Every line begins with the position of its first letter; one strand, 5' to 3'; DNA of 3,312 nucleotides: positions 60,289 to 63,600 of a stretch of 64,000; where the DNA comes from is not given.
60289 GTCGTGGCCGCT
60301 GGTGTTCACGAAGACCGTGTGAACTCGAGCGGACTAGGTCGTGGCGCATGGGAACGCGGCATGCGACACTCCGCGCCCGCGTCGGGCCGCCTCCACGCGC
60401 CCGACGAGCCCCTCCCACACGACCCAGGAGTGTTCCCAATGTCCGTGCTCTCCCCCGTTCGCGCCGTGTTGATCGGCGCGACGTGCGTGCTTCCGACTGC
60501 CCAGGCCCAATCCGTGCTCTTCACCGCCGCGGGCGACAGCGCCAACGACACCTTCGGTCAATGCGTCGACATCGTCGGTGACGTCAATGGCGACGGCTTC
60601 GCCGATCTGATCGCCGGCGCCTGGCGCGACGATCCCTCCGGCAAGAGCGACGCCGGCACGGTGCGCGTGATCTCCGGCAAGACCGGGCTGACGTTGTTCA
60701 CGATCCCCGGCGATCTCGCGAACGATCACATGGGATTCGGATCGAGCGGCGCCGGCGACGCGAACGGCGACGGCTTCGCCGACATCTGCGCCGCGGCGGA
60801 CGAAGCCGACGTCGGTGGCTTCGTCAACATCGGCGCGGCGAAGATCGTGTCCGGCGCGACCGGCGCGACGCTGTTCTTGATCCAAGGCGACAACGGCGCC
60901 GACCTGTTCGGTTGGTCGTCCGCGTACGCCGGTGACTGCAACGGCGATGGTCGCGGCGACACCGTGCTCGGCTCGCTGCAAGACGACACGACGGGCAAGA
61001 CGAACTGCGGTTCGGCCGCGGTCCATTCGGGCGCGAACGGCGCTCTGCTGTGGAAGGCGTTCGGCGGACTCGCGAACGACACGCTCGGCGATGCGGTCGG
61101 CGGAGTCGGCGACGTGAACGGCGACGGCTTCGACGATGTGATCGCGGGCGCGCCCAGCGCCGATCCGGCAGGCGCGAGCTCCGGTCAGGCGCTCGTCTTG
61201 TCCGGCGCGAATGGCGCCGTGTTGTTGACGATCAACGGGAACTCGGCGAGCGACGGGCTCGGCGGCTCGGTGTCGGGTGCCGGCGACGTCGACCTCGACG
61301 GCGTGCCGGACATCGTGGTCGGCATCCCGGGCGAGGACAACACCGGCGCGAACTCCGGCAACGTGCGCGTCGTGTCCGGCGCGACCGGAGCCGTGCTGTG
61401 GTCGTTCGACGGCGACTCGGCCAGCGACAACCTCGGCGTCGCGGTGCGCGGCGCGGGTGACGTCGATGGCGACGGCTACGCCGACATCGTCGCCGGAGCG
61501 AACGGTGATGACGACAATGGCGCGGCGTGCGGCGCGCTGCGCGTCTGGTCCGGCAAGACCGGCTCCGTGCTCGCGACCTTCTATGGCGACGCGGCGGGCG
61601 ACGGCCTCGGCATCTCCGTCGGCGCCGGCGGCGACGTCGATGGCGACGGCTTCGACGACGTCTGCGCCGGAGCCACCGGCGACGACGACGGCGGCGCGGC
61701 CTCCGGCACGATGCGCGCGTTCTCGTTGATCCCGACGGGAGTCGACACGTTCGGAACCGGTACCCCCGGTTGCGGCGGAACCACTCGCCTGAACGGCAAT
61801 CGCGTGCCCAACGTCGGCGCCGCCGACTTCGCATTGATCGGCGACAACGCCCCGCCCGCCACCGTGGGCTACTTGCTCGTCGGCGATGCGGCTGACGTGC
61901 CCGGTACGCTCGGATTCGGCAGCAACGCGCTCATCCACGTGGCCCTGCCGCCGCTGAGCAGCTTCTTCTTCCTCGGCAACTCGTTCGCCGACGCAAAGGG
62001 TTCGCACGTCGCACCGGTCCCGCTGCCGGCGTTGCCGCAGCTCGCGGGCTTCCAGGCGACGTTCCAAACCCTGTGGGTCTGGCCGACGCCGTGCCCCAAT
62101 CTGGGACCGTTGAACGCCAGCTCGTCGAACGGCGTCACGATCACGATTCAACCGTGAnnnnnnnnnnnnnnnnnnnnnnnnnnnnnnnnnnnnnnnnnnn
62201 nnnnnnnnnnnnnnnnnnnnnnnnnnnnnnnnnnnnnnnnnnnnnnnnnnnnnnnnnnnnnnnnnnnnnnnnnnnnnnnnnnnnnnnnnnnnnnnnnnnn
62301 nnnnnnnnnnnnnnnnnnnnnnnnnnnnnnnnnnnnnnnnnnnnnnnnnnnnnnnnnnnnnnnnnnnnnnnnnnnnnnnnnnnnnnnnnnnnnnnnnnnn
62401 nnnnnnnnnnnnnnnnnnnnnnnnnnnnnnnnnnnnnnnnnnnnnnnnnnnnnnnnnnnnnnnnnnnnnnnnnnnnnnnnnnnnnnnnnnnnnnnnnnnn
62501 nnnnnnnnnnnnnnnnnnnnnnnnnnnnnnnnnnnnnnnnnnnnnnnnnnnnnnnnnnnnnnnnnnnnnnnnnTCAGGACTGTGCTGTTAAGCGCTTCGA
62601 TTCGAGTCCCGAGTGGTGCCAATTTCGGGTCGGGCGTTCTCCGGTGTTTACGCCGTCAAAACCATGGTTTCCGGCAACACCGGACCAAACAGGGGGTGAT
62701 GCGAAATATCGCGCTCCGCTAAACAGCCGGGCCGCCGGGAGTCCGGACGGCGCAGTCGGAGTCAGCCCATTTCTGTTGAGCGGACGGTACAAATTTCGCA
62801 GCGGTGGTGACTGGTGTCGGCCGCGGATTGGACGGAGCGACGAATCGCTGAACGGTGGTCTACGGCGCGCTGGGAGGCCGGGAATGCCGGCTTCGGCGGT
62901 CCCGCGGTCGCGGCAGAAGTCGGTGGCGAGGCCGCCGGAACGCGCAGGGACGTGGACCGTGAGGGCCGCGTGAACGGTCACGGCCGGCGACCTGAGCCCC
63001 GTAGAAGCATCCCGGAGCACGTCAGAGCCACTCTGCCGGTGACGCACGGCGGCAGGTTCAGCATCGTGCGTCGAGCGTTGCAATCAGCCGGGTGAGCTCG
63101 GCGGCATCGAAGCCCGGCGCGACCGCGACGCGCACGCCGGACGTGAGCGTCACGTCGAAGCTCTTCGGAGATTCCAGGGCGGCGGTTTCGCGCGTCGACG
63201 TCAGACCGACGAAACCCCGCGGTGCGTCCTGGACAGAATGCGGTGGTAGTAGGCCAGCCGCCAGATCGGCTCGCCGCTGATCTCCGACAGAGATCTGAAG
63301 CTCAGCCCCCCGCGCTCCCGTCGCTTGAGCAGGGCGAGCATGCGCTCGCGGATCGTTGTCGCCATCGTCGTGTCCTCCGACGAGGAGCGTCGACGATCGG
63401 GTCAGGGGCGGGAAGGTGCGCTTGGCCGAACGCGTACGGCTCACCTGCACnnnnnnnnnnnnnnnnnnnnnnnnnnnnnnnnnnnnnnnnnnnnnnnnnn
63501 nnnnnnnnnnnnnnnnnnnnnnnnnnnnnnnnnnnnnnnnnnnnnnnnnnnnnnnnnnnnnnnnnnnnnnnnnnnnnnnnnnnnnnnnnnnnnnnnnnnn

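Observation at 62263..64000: tRNA-Asn followed by a terminator, a hairpin-rich spacer, a decayed and duplicated IS66-like tnpA and an AT-rich tail: likely integration hotspot or island boundary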

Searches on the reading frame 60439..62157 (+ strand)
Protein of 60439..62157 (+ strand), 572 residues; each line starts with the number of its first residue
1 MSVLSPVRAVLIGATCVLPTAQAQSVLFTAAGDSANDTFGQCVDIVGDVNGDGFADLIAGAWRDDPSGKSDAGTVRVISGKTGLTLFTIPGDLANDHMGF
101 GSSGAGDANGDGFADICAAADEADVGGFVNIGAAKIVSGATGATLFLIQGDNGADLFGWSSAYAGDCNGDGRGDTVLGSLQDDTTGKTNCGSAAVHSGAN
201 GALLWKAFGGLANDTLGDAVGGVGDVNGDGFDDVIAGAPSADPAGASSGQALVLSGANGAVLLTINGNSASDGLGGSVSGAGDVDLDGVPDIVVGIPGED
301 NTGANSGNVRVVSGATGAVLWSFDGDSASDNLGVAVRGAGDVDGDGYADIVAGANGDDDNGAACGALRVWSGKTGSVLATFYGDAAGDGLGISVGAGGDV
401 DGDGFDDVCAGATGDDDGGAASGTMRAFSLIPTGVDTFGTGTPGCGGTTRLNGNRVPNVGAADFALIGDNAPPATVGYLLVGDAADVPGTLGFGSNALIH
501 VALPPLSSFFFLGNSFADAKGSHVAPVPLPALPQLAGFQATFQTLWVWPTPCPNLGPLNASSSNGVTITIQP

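Call 11: find_encoding_contigs(protein=window:60439-62157:+, flank=10000, max_places=6)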
Protein window:60439-62157:+ (572 aa): no gene with exactly this product is on record in the collection.

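Call 13: search_protein_families(library=pfam, proteins=[window:60439-62157:+], max_evalue=1)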
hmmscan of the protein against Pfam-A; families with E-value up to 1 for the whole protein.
window:60439-62157:+ (572 aa): 4 families
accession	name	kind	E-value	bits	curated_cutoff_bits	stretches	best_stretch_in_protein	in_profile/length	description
PF01839.29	FG-GAP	-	1e-26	92.8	22.1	6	222-254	6-37/37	FG-GAP repeat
PF13517.12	FG-GAP_3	-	5.8e-11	43.3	26.9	3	48-117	1-60/61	FG-GAP-like repeat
PF14312.12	FG-GAP_2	-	0.013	16.1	23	1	28-75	7-46/49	FG-GAP repeat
PF23727.1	Beta-prop_FAM234A_B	-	0.013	14.5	26.4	1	306-378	99-167/467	FAM234A/B beta-propeller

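Call 30: find_related_loci(query=window:60439-62157:+, collection=genome_contigs, flank=10000)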
Query window:60439-62157:+ (572 aa) in genome_contigs; peptide patterns used: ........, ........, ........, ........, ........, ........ (x = any residue, [..] = any of these).
600 stretches matched a pattern (row limit reached: there are more); 414 encode a relative of the query (tblastn E <= 1e-3); the best 80 are kept; 80 distinct loci.
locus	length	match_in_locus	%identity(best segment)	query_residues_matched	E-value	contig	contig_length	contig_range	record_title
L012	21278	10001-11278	45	9-433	7e-84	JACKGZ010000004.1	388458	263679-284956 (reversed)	MAG: Phycisphaera sp. isolate HK-STAS-PLAN-4 HK-STAS-PLAN-4_4, whole genome shotgun sequence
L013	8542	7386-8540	46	1-431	2e-76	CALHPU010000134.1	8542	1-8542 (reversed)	MAG: uncultured Pirellulaceae bacterium isolate L4_Bin_METABAT__57_1 genome assembly, contig: c_000001180374, whole geno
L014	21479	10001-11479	39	3-482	5e-62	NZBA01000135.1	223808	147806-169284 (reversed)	MAG: Planctomycetota bacterium isolate ARS15 MHASMcontig_463129, whole genome shotgun sequence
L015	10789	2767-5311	44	25-438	3e-62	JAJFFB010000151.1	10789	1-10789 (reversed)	MAG: Planctomycetota bacterium isolate OFTM274 OFTM274_150, whole genome shotgun sequence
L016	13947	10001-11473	37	4-482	2e-58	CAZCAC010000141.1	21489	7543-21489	MAG TPA_asm: uncultured Planctomycetaceae bacterium isolate binchicken_co65_457 genome assembly, contig: NODE_10080_leng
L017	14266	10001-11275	41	25-429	4e-57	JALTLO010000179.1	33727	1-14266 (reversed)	MAG: Planctomycetota bacterium isolate S139_metabat1_scaf2bin.037 S139_NODE_785_length_33727_cov_2.012292, whole genome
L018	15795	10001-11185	41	10-412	3e-56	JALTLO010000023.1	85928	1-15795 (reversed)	MAG: Planctomycetota bacterium isolate S139_metabat1_scaf2bin.037 S139_NODE_121_length_85928_cov_2.222503, whole genome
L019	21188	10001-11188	39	25-454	2e-54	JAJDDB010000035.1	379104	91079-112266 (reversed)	MAG: Phycisphaerales bacterium isolate OFTM33 OFTM33_34, whole genome shotgun sequence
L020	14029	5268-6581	38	2-432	2e-54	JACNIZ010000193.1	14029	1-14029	MAG: Planctomycetota bacterium isolate NIOZ-UU23 NIOZ-UU_NODE_5439_length_14029_cov_7.23465, whole genome shotgun sequen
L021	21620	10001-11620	44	23-570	3e-50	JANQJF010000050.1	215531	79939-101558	MAG: Planctomycetota bacterium isolate PL25a_bin.106 k99_3975773, whole genome shotgun sequence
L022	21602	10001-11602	41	7-547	2e-87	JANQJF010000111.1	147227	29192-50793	MAG: Planctomycetota bacterium isolate PL25a_bin.106 k99_2281069, whole genome shotgun sequence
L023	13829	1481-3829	38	5-429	6e-48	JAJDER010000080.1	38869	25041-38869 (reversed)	MAG: Planctomycetota bacterium isolate OFTM9 OFTM9_79, whole genome shotgun sequence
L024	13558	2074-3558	37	14-440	2e-47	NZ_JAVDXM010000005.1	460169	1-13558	Aminobacter aminovorans strain BE290 Ga0454567_05, whole genome shotgun sequence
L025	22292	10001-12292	35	19-474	7e-45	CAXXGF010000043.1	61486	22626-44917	MAG: Melioribacteraceae bacterium isolate 4100227e-7e26-4022-97d3-18b24a1ddb5a genome assembly, contig: contig_43, whole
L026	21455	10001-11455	37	7-419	7e-43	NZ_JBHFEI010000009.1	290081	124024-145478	Ciceribacter sp. sgz301302 L159_scaffold9, whole genome shotgun sequence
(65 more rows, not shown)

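Call 33: find_homologous_proteins(query=window:60439-62157:+, max_evalue=1e-60)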
Query window:60439-62157:+ (572 aa): 943 proteins with E <= 1e-60 among 8000 candidates; the best 120 are listed.
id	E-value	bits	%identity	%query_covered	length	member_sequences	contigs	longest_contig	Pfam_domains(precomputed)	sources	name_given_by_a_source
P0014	0.0e+0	1100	90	100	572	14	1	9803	PF01839.30,PF13517.13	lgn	-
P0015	3.0e-236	804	45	74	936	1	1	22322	PF01839.30,PF13517.13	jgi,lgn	jgi:hypothetical protein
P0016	1.8e-229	781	67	100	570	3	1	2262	PF01839.30,PF13517.13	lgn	-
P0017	4.0e-220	751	47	73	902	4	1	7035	PF01839.30,PF14312.13,PF03640.21,PF13517.13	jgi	jgi:hypothetical protein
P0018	5.5e-215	734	48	70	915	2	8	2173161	PF01839.30,PF14312.13,PF13517.13,PF21955.1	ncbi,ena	-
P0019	8.0e-213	726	50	70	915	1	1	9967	PF01839.30,PF14312.13,PF13517.13,PF21955.1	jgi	jgi:hypothetical protein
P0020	2.4e-211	722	66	96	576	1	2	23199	PF01839.30,PF13517.13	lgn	-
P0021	1.6e-210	719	66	96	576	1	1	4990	PF01839.30,PF13517.13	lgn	-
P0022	1.2e-207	709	65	97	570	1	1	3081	PF01839.30,PF13517.13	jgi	jgi:FG-GAP repeat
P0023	2.0e-204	699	46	72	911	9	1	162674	PF01839.30,PF14312.13,PF20484.4,PF13517.13,PF21955.1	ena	-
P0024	2.3e-203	695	64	99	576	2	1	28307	PF01839.30,PF13517.13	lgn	-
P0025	1.0e-200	687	43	75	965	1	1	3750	PF01839.30,PF14312.13,PF13517.13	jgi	-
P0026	8.6e-200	683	45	74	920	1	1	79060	PF01839.30,PF23727.2,PF14312.13,PF00404.25,PF13517.13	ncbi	-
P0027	3.9e-199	681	46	73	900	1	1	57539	PF01839.30,PF14312.13,PF13517.13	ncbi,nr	ncbi:MAG: hypothetical protein SFZ24_08495 [Planctomycetota bacterium]|nr:hypothetical protein [Plan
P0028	1.0e-191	657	60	99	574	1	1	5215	PF01839.30,PF13517.13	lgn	-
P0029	2.0e-189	649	61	97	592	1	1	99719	PF01839.30,PF13517.13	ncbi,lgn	-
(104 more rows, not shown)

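Call 34: find_encoding_contigs(protein=P0014, flank=10000, max_places=4)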
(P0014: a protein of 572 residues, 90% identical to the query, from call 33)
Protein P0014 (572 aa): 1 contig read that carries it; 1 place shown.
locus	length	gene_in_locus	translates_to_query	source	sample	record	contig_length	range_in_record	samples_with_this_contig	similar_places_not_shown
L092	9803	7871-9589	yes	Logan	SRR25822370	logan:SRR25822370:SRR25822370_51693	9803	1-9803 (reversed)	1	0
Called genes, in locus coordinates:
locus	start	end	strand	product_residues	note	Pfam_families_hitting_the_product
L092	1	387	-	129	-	?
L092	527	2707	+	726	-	-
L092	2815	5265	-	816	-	PF28492:Beta_helix_4 (faint), PF13229:Beta_helix (faint)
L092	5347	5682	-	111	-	-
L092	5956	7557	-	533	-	PF13517:FG-GAP_3 (faint), PF01839:FG-GAP (weak)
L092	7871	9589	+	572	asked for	PF13517:FG-GAP_3 (faint), PF01839:FG-GAP (weak)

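Call 35: find_encoding_contigs(protein=P0024, flank=10000, max_places=3)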
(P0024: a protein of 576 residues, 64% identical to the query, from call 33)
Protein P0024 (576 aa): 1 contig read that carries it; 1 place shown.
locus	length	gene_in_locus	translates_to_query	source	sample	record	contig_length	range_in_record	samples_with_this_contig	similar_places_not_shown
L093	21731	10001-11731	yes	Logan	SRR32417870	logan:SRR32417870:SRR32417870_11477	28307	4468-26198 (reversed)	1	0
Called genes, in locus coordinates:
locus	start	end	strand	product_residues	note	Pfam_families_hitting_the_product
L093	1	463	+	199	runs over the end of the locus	PF07638:Sigma70_ECF, PF04542:Sigma70_r2, PF08281:Sigma70_r4_2, PF04545:Sigma70_r4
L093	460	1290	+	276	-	-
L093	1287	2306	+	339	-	-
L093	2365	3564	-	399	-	PF00155:Aminotran_1_2, PF01053:Cys_Met_Meta_PP, PF00266:Aminotran_5, PF01041:DegT_DnrJ_EryC1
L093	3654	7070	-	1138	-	PF06283:ThuA, PF06439:3keto-disac_hyd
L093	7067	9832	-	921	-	PF00034:Cytochrom_C (faint), PF13442:Cytochrome_CBB3 (faint), PF14522:Cytochrome_C7 (faint)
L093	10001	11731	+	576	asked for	PF13517:FG-GAP_3 (faint), PF01839:FG-GAP (weak)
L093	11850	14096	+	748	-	-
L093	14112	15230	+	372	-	PF01435:Peptidase_M48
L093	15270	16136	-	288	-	-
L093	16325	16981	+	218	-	PF01987:AIM24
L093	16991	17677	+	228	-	PF01987:AIM24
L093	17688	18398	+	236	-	PF01987:AIM24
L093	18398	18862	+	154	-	PF19571:ACT_8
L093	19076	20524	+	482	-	PF00535:Glycos_transf_2, PF13641:Glyco_tranf_2_3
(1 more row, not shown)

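Call 36: find_encoding_contigs(protein=P0029, flank=10000, max_places=3)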
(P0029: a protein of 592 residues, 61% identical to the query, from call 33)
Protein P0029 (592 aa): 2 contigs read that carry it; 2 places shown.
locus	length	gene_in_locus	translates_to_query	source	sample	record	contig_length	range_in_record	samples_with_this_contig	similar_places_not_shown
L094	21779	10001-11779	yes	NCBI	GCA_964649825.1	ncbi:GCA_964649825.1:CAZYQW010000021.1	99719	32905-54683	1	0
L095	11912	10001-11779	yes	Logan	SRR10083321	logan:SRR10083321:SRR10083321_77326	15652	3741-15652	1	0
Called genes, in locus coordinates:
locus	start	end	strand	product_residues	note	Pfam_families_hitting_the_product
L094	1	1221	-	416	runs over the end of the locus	PF13174:TPR_6 (faint)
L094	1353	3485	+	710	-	PF00775:Dioxygenase_C (faint), PF17802:SpaA (faint), PF13715:CarbopepD_reg_2 (faint), PF14686:fn3_3 (faint), PF22904:NOMO1-like_2nd (faint), PF09430:EMC7_beta-sandw (faint), PF13620:CarboxypepD_reg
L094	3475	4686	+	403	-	-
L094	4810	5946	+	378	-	PF04055:Radical_SAM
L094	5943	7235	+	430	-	-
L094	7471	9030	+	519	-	-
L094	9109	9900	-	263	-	PF00588:SpoU_methylase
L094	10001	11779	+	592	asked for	PF13517:FG-GAP_3 (faint), PF01839:FG-GAP (weak)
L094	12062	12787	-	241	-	PF01895:PhoU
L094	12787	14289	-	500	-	PF00528:BPD_transp_1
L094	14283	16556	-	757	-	PF00528:BPD_transp_1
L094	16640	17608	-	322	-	PF12849:PBP_like_2, PF13531:SBP_bac_11 (weak)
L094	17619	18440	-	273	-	PF00005:ABC_tran, PF02463:SMC_N (faint), PF13304:AAA_21 (faint)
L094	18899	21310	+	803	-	PF00884:Sulfatase, PF01663:Phosphodiest (faint)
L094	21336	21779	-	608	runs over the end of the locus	PF08448:PAS_4 (faint), PF00512:HisKA, PF02518:HATPase_c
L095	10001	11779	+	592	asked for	PF13517:FG-GAP_3 (faint), PF01839:FG-GAP (weak)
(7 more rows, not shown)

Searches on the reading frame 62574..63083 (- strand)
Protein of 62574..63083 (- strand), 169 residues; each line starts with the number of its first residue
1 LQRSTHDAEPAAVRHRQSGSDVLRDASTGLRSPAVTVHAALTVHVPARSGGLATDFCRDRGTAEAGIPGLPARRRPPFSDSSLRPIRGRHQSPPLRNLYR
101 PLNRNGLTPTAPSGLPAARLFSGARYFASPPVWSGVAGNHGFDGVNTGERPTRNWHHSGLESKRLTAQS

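Call 8: search_protein_families(library=pfam, proteins=[window:62574-63083:-], max_evalue=1)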
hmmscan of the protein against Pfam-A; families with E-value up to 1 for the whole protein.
window:62574-63083:- (169 aa): 0 families

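Call 9: search_protein_families(library=ncbifam, proteins=[window:62574-63083:-], max_evalue=1)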
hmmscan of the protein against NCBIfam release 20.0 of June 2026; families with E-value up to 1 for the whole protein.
window:62574-63083:- (169 aa): 0 families

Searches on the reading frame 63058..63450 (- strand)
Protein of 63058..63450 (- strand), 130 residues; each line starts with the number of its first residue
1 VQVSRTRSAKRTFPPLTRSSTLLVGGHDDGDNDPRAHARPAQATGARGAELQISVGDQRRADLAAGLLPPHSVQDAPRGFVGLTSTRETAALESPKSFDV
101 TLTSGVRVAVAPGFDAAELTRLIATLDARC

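Call 8: search_protein_families(library=pfam, proteins=[window:63058-63450:-], max_evalue=1)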
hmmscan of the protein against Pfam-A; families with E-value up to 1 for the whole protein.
window:63058-63450:- (130 aa): 0 families

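Call 9: search_protein_families(library=ncbifam, proteins=[window:63058-63450:-], max_evalue=1)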
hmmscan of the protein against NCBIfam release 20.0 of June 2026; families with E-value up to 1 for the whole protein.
window:63058-63450:- (130 aa): 2 families
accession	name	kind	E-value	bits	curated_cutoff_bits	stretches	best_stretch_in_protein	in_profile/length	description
NF047595.1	IS66_ISRel24_TnpA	equivalog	0.0016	19.1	74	1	76-126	55-113/113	IS66-like element accessory protein TnpA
TIGR03917.1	Frankia_40_dom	paralog_domain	0.26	11.4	40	1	108-126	3-21/40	Frankia-40 domain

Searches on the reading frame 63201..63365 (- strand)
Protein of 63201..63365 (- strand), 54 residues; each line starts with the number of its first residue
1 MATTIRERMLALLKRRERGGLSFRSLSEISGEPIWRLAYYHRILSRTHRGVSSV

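Call 8: search_protein_families(library=pfam, proteins=[window:63201-63365:-], max_evalue=1)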
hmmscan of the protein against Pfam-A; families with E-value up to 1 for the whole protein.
window:63201-63365:- (54 aa): 0 families

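Call 9: search_protein_families(library=ncbifam, proteins=[window:63201-63365:-], max_evalue=1)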
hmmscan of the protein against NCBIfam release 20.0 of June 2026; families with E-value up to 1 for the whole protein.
window:63201-63365:- (54 aa): 0 families

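Call 27: find_encoding_contigs(protein=window:63201-63365:-, flank=10000, max_places=4)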
Protein window:63201-63365:- (54 aa): no gene with exactly this product is on record in the collection.
